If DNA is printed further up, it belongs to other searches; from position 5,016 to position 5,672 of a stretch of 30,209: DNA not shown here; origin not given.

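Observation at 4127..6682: Unusual PHA synthase locus: two diverged class III-type PhaC catalytic subunits flanking a 118-aa mini-PhaE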

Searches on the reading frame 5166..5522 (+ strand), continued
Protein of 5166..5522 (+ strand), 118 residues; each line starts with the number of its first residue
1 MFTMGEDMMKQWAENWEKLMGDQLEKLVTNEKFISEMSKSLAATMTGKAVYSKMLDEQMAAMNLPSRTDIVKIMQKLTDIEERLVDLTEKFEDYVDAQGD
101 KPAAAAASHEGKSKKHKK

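Call 54: list_cluster_members(proteins=[P0300, P0304, P0305, P0306, P0308, P0310, P0312, P0316, P0318, P0321])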
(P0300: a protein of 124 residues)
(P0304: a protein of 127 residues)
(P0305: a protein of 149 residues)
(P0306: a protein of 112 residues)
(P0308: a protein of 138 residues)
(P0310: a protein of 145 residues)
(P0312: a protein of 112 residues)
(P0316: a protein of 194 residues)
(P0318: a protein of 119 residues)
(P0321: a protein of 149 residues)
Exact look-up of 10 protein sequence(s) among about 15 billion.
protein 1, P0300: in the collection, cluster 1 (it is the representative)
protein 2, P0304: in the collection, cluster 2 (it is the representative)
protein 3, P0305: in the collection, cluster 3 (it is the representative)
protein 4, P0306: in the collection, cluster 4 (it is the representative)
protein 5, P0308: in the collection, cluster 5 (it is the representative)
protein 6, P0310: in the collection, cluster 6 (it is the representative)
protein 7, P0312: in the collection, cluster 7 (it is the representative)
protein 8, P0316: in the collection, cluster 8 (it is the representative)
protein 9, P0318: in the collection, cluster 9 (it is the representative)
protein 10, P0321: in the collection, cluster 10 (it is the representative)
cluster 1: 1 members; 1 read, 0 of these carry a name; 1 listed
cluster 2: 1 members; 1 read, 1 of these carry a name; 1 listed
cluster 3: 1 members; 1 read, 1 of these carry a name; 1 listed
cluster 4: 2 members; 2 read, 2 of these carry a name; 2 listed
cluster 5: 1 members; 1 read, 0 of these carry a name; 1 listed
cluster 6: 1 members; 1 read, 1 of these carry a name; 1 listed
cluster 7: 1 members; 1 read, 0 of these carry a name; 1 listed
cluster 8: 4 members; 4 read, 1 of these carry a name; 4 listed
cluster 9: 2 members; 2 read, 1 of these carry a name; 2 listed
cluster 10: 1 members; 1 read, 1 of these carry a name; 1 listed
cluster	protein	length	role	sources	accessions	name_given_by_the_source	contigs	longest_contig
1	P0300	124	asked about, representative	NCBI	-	-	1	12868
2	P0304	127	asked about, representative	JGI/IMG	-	hypothetical protein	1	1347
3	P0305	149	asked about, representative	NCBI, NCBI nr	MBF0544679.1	MAG: hypothetical protein HQM08_09605 [Candidatus Riflebacteria bacterium] | hypothetical protein [Candidatus Riflebacteria bacterium]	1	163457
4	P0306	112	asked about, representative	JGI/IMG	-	hypothetical protein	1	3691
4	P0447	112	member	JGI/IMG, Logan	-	hypothetical protein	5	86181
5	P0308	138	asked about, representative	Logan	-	-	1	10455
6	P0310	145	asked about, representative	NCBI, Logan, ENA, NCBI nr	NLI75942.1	MAG: hypothetical protein GX442_05800 [Candidatus Riflebacteria bacterium] | hypothetical protein [Candidatus Riflebacteria bacterium]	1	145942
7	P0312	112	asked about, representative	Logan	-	-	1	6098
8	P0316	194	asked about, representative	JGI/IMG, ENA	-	-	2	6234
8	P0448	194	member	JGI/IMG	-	hypothetical protein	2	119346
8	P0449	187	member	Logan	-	-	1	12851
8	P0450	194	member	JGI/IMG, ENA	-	-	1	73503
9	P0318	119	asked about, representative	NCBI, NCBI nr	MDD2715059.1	MAG: hypothetical protein PHW04_04085 [Candidatus Wallbacteria bacterium] | hypothetical protein [Candidatus Wallbacteria bacterium]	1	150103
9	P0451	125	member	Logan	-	-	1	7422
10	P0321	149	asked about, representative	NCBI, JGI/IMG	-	hypothetical protein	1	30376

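Call 55: find_encoding_contigs(protein=P0305, flank=6000, max_places=1)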
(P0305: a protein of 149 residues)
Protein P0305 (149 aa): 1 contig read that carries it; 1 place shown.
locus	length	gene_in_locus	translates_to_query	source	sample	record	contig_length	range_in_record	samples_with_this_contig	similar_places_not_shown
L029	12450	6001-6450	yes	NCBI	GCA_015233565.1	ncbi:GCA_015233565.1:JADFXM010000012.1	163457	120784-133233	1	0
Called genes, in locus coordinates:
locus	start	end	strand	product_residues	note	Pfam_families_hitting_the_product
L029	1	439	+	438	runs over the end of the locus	-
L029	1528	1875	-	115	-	PF02737:3HCDH_N, PF03446:NAD_binding_2 (weak)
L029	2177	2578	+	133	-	-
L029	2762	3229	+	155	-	PF15656:Tox-HDC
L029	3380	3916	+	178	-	-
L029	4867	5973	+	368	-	PF07167:PhaC_N, PF00561:Abhydrolase_1, PF12146:Hydrolase_4 (faint)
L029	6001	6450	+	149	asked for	-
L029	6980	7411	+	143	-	-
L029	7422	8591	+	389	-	PF07167:PhaC_N, PF12146:Hydrolase_4 (weak), PF01738:DLH (faint), PF00561:Abhydrolase_1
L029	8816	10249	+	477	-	PF00662:Proton_antipo_N (weak), PF00361:Proton_antipo_M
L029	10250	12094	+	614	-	PF00361:Proton_antipo_M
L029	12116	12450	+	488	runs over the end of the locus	PF00361:Proton_antipo_M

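Call 56: find_encoding_contigs(protein=P0318, flank=6000, max_places=1)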
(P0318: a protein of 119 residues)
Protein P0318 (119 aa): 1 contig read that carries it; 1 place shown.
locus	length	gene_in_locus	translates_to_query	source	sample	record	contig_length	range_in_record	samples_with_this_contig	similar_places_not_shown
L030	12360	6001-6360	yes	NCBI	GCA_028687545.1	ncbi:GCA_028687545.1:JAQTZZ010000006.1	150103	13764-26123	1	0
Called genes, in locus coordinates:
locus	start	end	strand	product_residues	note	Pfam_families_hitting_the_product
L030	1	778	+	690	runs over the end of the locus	PF08126:Propeptide_C25, PF01364:Peptidase_C25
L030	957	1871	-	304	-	PF16138:DUF4846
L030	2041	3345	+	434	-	-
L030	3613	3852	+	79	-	PF04255:DUF433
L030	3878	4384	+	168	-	-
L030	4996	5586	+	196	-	PF07879:PHB_acc_N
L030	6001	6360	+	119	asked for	-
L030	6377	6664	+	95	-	-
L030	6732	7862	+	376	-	PF07167:PhaC_N, PF00561:Abhydrolase_1, PF12146:Hydrolase_4 (weak), PF12697:Abhydrolase_6 (weak), PF01738:DLH (faint), PF11339:DUF3141 (faint)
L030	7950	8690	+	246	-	PF00106:adh_short, PF01370:Epimerase (weak), PF08659:KR, PF23441:SDR (faint), PF13561:adh_short_C2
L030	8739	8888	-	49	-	-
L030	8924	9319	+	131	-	-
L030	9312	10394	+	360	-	PF00561:Abhydrolase_1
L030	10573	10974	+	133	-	PF02082:Rrf2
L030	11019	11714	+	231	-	PF00037:Fer4 (weak), PF12797:Fer4_2 (weak), PF12837:Fer4_6 (weak), PF13237:Fer4_10, PF14697:Fer4_21 (weak), PF12838:Fer4_7 (weak), PF13187:Fer4_9 (weak), PF27217:AF_0155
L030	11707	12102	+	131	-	PF00903:Glyoxalase, PF12681:Glyoxalase_2, PF18029:Glyoxalase_6 (weak)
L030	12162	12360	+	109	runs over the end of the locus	PF04342:DMT_6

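Call 58: find_encoding_contigs(protein=P0447, flank=5000, max_places=1)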
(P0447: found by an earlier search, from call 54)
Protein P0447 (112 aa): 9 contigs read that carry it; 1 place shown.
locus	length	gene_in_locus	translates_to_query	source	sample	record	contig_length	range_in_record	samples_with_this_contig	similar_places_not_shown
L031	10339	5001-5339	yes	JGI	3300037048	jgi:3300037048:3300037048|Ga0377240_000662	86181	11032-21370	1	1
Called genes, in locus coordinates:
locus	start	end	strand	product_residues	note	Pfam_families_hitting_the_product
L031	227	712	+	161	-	-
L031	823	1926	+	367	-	PF07167:PhaC_N, PF00561:Abhydrolase_1, PF12146:Hydrolase_4 (weak), PF12697:Abhydrolase_6 (weak), PF01738:DLH (faint)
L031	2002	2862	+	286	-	PF00106:adh_short, PF08659:KR, PF13561:adh_short_C2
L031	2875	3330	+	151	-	PF09712:PHA_synth_III_E (weak)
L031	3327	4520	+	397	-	PF00108:Thiolase_N, PF00109:ketoacyl-synt (faint), PF08545:ACP_syn_III (faint), PF02803:Thiolase_C, PF22691:Thiolase_C_1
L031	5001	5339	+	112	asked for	-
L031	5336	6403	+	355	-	PF07167:PhaC_N, PF00561:Abhydrolase_1, PF12146:Hydrolase_4 (faint)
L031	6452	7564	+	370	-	PF00561:Abhydrolase_1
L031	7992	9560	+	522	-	PF01144:CoA_trans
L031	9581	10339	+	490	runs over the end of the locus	PF07672:MFS_Mycoplasma (faint), PF06779:MFS_4 (weak), PF07690:MFS_1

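Call 59: find_encoding_contigs(protein=P0448, flank=5000, max_places=1)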
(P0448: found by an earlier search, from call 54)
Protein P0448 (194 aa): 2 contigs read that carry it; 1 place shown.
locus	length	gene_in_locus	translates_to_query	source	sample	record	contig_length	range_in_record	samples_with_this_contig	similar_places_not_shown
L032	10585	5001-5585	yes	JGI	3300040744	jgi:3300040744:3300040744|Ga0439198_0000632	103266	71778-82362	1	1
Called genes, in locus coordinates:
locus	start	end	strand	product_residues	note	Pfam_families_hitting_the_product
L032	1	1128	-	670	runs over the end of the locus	PF01144:CoA_trans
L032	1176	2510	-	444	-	PF12796:Ank_2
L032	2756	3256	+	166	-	-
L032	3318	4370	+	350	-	PF07167:PhaC_N, PF00561:Abhydrolase_1, PF12146:Hydrolase_4 (weak)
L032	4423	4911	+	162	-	-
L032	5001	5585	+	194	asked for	-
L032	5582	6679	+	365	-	PF07167:PhaC_N, PF00561:Abhydrolase_1, PF12697:Abhydrolase_6 (faint), PF12146:Hydrolase_4 (faint)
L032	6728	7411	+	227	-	-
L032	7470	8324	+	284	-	-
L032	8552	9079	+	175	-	PF00160:Pro_isomerase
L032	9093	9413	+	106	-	-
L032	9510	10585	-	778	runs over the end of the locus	PF02369:Big_1 (weak)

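Call 60: find_encoding_contigs(protein=P0321, flank=5000, max_places=1)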
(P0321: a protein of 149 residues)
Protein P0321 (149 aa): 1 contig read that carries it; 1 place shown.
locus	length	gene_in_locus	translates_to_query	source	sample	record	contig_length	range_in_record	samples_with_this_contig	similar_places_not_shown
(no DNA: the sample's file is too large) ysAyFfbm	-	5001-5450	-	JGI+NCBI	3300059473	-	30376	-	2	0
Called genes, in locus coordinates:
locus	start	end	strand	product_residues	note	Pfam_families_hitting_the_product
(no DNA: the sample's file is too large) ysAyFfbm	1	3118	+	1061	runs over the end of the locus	PF25596:CPSase_L_D1, PF02786:CPSase_L_D2, PF02787:CPSase_L_D3, PF25596:CPSase_L_D1, PF02655:ATP-grasp_3 (weak), PF02786:CPSase_L_D2, PF02222:ATP-grasp, PF02142:MGS, +4 more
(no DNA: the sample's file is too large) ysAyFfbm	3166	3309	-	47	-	-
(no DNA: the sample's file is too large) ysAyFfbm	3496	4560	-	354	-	-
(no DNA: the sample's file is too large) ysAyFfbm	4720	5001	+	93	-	-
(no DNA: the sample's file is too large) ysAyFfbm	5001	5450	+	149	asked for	-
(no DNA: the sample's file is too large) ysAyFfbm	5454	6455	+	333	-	PF00561:Abhydrolase_1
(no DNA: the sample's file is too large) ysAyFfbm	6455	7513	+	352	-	PF00561:Abhydrolase_1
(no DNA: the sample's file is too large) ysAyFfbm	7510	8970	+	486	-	PF00501:AMP-binding, PF13193:AMP-binding_C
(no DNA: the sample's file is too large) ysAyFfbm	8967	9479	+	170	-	-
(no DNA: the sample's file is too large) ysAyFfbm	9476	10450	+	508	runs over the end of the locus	-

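Call 73: predict_structure(alignment_id=A2)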
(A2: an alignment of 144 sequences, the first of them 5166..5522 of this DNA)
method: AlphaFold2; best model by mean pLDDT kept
length: 118 residues; sequences in the alignment: 144
mean_pLDDT: 89.2   pTM: 0.49
mean pLDDT of the five models: 89.2, 87.8, 87.6, 87.5, 85.7
residues with pLDDT >= 90: 92; 70-90: 11; 50-70: 15; < 50: 0
segments of 3 or more residues with pLDDT < 50: none
pLDDT, mean of each block of 10 residues (from residue 1): 83 96 94 92 92 95 96 98 98 91 62 70
secondary structure, 60 per line:
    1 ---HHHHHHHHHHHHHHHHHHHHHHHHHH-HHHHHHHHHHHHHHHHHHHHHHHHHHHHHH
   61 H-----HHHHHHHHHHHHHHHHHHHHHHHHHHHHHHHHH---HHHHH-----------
elements in order: H4-29 H31-61 H67-99 H103-107

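Call 76: fold_search(model_id=the predicted structure, library=pdb)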
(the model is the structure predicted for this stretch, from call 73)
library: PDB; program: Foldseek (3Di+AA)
matches with E <= 10: 1; with E <= 0.001: 0
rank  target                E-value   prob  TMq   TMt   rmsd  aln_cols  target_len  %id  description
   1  5gpn_Af               1.0e+01  0.03  0.20  0.26  19.2        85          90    8  Architecture of mammalian respirasome (released 2017-04-05)

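Call 84: find_related_loci(query=A5, collection=metagenome_contigs, flank=7000)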
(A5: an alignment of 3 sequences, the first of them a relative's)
Query A5 (112 aa) in metagenome_contigs; peptide patterns used: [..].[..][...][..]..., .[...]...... (x = any residue, [..] = any of these).
549 stretches matched a pattern; 1 encode a relative of the query (tblastn E <= 1e-3); 1 distinct loci.
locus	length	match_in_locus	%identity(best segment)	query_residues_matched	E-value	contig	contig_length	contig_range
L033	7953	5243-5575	48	2-112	1e-35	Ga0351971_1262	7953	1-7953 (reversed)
